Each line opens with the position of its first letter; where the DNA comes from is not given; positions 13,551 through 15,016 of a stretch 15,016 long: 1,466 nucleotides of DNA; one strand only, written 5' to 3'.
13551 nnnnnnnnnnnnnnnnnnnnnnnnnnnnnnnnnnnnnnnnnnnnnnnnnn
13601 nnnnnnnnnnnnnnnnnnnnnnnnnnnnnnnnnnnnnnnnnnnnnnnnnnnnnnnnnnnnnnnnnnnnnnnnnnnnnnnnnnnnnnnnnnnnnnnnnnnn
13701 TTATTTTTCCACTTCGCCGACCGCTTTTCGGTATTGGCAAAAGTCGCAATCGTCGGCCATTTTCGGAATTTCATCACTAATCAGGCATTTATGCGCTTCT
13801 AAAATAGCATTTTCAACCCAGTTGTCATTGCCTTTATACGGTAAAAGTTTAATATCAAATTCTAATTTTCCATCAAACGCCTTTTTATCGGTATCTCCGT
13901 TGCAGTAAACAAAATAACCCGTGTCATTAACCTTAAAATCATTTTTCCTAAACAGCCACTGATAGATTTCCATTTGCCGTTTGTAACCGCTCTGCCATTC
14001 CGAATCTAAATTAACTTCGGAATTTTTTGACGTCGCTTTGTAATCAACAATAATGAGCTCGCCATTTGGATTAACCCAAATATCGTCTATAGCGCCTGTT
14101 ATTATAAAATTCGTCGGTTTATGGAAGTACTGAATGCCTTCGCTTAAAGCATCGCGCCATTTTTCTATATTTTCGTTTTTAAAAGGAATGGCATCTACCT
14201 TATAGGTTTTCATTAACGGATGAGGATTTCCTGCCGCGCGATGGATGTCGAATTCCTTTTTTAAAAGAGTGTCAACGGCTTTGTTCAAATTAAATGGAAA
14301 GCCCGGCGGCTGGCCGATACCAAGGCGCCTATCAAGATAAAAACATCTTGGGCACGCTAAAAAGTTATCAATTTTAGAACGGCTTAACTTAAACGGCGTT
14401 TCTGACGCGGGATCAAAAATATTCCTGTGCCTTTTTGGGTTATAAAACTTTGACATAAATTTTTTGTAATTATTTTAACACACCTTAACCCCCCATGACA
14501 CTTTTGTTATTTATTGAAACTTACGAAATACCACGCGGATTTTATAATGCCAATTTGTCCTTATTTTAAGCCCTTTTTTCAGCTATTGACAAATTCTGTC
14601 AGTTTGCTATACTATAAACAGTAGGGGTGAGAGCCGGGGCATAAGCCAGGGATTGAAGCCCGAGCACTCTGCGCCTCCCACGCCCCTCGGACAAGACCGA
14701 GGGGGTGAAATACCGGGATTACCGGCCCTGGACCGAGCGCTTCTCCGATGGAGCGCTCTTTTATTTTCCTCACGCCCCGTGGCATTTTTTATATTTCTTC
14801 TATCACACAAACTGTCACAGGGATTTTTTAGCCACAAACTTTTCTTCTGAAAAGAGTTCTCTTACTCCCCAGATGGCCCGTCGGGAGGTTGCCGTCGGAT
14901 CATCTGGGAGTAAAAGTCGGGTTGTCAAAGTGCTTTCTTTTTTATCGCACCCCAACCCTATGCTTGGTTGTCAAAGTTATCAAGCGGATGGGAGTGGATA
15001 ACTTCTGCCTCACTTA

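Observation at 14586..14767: Promoter-to-terminator unit encoding a ~150-nt GC-rich structured RNA of unassigned family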

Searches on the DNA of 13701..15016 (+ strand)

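Call 5: search_rna_families(source=window, start=14400, end=15016, threshold=evalue, max_evalue=10, show_alignments=3)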
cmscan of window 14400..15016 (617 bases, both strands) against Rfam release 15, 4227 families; matches with E-value up to 10: 4.
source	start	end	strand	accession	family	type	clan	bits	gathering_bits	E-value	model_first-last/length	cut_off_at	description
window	14621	14688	-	RF00879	mir-615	Gene; miRNA;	-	19.1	90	2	1-85/85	no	mir-615 microRNA precursor family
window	14678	14711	+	RF03537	Flavi_TBFV_SL6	Cis-reg;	-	15.5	38.3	0.87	1-45/45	no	Tick-borne Flavivirus short stem-loop SL6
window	14824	14870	+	RF02753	ES173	Gene; sRNA;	-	14.4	90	8.4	1-64/64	no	ES173 sRNA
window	14400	14546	+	RF02189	ST7-OT4_3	Gene; lncRNA;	-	12.9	50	1.3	178-302/302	5'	ST7 overlapping transcript 4 conserved region 3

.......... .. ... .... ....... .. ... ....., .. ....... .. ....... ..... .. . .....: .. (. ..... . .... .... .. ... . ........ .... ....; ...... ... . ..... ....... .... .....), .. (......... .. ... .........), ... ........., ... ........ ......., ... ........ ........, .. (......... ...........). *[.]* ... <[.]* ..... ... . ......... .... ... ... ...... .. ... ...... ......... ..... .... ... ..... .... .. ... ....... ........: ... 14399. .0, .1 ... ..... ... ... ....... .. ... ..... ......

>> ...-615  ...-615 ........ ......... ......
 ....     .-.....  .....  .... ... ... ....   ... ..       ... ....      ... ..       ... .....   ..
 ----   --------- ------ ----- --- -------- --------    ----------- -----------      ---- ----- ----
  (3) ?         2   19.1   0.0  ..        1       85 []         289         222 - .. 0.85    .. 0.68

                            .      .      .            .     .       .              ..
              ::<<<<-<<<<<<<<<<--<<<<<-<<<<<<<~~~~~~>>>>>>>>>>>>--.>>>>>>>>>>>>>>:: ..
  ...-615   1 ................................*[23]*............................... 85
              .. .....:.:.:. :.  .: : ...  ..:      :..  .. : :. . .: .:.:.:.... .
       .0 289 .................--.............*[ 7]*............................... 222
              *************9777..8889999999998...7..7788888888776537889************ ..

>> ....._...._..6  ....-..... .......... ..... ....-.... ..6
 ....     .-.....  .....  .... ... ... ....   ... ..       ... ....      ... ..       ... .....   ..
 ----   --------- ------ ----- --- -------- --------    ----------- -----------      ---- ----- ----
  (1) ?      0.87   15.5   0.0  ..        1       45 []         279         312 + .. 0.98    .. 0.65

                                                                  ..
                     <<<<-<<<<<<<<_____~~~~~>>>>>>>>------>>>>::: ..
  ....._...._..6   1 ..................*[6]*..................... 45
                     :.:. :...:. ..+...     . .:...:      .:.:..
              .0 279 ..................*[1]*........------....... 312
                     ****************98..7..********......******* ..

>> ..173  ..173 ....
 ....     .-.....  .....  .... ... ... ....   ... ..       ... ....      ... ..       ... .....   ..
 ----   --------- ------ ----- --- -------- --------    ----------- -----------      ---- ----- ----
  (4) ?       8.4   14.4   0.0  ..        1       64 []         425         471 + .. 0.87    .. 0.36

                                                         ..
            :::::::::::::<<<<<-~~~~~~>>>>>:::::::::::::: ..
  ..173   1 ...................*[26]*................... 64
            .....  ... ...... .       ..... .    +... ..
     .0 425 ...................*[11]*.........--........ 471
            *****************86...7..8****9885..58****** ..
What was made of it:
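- On 6S RNA: No hit at E <= 10 (call 5).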

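Call 31: search_dna_similar(query=window:14586-15016:+, collection=phages, mode=distant, max_evalue=1)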
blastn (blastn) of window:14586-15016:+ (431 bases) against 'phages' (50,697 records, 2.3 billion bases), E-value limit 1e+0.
Records with a match: 6; places in all: 6; records where one place covers at least 80% of the query: 0.
Best place of each record, by identity: 95-99% 6.
By first word of the organism name: Klebsiella 6.
By host as written in the record: Klebsiella pneumoniae 6.
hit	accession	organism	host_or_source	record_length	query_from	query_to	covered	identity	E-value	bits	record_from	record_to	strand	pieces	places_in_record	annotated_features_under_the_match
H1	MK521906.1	Klebsiella phage vB_KpnM_FZ14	Klebsiella pneumoniae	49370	188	213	6%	96.2%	1e-1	44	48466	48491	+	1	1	none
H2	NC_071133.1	Klebsiella phage vB_KpnM_FZ14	Klebsiella pneumoniae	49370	188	213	6%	96.2%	1e-1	44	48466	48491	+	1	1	homing endonuclease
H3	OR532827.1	Klebsiella phage RCIP0033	Klebsiella pneumoniae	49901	188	213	6%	96.2%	1e-1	44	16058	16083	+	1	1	hypothetical protein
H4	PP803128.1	Klebsiella phage vB_Kpn_HF1013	Klebsiella pneumoniae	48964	188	213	6%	96.2%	1e-1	44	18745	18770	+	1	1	hypothetical protein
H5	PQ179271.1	Klebsiella phage PCCM_KpPS2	Klebsiella pneumoniae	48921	188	213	6%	96.2%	1e-1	44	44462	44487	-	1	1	hypothetical protein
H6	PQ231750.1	Klebsiella phage PCCM_KpP_22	Klebsiella pneumoniae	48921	188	213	6%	96.2%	1e-1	44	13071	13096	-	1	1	hypothetical protein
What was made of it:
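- Tried and rejected: Phage BLAST, which gave only chance 26-mers (call 31).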

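Call 58: build_rna_model(alignment_id=A2)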
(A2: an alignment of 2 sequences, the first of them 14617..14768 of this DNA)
Model R1 built from alignment A2 (2 sequences, 157 columns); structure: RNAalifold consensus.
model positions 157; base pairs 39; branch points 3; effective number of sequences 0.79; information 0.59 bits per position. Calibrated on 0.2 Mb of random sequence (short: E-values are rough).
structure used (alignment columns):
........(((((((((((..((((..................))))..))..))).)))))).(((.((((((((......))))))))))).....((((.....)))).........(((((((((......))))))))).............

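Call 60: search_with_rna_model(model_id=R1, sources=[window, L001, L002, L003, L004, L005, L006, L007, L008, L009, L010, L011, L012, L013, L014, L015, L016, L017, L018, L019, L020, L021, L022, L023, L024, L025, L026, L027, L028, L029, L030, L031, L032, L033, L034, L035, L036, L037, L038, L039, L040, L041, L042, L043, L044, L045, L046, L047, L048, L049, L050, L051, L052, L053, L054, L055, L056, L057, L058, L059, L060, L061, L062, L063, L064, L065, L066, L067, L068, L069, L070, L071, L072, L073, L074, L075, L076, L077, L078, L079, L080, L081, L082, L083, L084, L085, L086, L087], max_evalue=10)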
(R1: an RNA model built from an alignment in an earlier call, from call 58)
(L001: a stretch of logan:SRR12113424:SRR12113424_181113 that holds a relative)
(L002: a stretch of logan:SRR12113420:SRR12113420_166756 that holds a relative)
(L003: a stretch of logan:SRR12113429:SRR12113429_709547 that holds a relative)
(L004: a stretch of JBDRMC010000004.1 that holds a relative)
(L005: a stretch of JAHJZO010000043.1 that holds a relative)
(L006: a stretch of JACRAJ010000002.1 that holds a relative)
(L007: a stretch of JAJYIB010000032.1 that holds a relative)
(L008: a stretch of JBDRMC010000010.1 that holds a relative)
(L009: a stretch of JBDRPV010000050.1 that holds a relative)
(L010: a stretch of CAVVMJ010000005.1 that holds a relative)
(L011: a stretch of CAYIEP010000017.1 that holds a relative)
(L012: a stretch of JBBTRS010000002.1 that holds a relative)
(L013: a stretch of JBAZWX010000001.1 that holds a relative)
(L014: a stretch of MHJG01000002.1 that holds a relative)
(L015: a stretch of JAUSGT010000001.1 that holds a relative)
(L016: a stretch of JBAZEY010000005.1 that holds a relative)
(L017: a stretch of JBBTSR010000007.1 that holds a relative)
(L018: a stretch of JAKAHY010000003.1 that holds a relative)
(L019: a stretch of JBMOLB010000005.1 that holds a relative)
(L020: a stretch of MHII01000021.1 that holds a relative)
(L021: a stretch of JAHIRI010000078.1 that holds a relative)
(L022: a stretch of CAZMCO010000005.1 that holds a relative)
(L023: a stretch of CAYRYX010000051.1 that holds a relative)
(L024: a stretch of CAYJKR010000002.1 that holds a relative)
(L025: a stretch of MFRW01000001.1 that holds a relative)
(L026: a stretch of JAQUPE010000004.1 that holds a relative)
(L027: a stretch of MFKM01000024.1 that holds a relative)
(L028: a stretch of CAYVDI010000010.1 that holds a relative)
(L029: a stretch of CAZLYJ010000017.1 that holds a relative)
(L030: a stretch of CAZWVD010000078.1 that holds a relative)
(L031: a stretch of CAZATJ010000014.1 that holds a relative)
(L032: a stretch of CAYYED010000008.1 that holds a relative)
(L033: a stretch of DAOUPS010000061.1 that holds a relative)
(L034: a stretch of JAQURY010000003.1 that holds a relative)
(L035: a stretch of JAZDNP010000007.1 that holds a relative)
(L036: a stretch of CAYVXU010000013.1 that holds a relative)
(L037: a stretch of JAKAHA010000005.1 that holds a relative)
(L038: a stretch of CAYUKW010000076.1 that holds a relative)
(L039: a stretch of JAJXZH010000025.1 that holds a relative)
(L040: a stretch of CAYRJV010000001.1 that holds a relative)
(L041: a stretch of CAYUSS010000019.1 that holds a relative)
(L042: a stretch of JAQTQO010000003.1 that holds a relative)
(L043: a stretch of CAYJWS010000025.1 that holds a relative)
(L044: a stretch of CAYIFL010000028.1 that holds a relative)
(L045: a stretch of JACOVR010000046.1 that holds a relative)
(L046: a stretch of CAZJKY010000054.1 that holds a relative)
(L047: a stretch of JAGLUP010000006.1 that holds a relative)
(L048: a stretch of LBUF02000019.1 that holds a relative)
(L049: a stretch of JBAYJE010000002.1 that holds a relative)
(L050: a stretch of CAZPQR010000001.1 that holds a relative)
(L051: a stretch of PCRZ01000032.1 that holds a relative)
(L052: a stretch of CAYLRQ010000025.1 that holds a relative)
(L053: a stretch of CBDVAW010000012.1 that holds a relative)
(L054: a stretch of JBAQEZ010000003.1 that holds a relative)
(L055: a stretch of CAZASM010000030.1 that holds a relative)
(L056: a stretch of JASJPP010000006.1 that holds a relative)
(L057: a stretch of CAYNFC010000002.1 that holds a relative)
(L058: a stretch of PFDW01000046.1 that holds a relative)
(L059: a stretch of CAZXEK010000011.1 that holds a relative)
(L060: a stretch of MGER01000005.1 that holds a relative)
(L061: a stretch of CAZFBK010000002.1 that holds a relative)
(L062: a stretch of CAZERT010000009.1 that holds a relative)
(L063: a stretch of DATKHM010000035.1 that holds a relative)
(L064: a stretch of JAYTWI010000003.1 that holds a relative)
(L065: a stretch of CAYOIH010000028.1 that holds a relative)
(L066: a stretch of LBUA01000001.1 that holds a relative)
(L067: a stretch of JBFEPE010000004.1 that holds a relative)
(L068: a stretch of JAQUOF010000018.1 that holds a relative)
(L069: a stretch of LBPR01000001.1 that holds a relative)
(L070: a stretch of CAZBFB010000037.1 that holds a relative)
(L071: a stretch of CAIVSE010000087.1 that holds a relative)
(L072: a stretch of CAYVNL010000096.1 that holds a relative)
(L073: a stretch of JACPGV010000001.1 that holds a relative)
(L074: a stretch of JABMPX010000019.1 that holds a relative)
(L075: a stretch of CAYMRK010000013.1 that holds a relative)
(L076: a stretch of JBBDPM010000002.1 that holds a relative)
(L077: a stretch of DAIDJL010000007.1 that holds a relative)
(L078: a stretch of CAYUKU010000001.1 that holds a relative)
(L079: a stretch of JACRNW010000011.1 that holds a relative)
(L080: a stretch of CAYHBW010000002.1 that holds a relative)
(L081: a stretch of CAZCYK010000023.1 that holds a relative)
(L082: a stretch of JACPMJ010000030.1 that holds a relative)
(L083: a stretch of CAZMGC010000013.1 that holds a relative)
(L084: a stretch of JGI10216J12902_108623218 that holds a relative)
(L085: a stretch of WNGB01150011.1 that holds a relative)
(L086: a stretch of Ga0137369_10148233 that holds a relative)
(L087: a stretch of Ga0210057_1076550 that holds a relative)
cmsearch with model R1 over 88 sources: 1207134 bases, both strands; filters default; matches with E-value up to 10: 5.
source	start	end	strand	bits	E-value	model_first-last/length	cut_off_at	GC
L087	1472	1627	-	193.3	6.5e-60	1-157/157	no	0.58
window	14616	14771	+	189.7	9.5e-59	1-157/157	no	0.61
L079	6226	6412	+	20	0.00084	1-157/157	no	0.37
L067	4322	4452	+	18.7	0.0021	1-157/157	no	0.59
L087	1538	1559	+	12.1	0.3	69-90/157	no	0.73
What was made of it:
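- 14620..14767 (+): Predicted primary transcript of about 148 nt. The start is inferred from the -10 hexamer and the end from the U-tract. CM match to 14616-14771 (call 60).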

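Call 61: search_with_rna_model(model_id=R1, sources=[L067, L079], max_evalue=1, show_alignments=3)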
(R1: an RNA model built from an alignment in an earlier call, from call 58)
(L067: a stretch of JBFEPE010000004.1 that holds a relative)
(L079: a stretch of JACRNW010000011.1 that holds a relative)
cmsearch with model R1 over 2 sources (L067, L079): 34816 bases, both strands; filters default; matches with E-value up to 1: 3.
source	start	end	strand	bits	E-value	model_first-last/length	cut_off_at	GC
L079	6226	6412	+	20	2.4e-05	1-157/157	no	0.37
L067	4322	4452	+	18.7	6.1e-05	1-157/157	no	0.59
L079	9378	9407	-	6.6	0.5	65-93/157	no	0.6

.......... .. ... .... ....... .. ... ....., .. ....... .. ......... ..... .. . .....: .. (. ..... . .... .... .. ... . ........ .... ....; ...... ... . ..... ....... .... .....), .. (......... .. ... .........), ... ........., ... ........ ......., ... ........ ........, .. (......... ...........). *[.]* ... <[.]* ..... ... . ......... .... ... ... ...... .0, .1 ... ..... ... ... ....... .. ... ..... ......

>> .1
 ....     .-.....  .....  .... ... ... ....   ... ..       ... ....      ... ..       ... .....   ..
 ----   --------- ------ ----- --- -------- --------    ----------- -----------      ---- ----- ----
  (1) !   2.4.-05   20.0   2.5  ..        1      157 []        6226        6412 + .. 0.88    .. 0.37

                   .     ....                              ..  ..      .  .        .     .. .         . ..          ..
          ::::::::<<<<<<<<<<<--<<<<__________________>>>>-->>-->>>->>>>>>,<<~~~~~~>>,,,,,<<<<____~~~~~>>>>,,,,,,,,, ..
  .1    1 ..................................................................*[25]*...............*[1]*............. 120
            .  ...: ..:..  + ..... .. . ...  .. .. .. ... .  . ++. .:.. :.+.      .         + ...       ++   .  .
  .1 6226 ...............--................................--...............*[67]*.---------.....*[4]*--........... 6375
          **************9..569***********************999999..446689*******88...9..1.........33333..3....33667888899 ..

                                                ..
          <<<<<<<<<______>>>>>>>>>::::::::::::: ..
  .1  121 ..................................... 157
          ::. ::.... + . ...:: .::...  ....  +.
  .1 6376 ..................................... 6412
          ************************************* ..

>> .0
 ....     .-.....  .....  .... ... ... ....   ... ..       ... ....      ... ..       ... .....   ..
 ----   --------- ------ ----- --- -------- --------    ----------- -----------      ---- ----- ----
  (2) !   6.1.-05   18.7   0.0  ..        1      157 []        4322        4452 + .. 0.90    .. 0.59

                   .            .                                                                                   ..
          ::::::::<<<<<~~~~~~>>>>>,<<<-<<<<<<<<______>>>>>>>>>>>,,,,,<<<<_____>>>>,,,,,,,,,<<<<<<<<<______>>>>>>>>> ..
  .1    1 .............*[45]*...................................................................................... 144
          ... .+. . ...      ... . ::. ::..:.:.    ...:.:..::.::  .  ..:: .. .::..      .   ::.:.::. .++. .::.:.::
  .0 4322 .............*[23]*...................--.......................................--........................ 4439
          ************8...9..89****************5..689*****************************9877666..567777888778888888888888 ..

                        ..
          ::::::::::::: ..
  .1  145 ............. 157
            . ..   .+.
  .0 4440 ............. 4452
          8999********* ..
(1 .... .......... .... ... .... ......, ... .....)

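Call 62: search_rna_families(sources=[L067, L079], threshold=gathering)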
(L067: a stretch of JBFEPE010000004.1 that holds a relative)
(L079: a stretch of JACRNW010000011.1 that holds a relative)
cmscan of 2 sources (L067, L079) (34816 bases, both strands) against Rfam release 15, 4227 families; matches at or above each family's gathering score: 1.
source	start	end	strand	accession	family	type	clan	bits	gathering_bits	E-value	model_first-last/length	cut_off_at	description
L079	9155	9225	+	RF00005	tRNA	Gene; tRNA;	CL00001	59.3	29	1.5e-10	1-71/71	no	tRNA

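Call 74: search_with_rna_model(model_id=R1, sources=[L088, L089, L090, L091, L092, L093, L094], max_evalue=10, show_alignments=3)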
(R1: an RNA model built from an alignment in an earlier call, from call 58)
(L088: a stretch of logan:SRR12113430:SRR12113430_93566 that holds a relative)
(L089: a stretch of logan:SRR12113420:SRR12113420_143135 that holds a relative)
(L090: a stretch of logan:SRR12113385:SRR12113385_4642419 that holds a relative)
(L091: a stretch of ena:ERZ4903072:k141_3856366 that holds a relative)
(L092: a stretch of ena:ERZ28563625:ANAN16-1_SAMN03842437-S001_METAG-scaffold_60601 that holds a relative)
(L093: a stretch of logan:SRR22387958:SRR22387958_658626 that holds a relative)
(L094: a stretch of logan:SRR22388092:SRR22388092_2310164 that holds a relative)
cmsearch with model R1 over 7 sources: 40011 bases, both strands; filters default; matches with E-value up to 10: 0.
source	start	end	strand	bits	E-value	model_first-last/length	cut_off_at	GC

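Call 106: search_with_rna_model(model_id=R1, sources=[L095, L096, L097, L098, L099, L100, L101], max_evalue=1)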
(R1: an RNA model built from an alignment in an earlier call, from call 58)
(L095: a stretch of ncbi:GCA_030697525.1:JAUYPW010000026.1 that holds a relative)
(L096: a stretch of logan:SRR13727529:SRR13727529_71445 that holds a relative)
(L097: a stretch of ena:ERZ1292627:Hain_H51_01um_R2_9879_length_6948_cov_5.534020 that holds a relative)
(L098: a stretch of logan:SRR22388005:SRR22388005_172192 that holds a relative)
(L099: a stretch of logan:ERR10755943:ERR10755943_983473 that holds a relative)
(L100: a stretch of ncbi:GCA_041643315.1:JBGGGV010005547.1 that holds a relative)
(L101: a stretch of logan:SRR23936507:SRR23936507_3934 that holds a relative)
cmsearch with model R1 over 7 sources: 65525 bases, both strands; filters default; matches with E-value up to 1: 0.
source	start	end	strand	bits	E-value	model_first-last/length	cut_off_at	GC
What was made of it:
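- On Vault RNA-like partner of MVP: MVP loci L088-L098 contain no match to model R1 (calls 74, 106).
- It is absent from sister genomes and from MVP loci L091-L098 (calls 74, 106).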
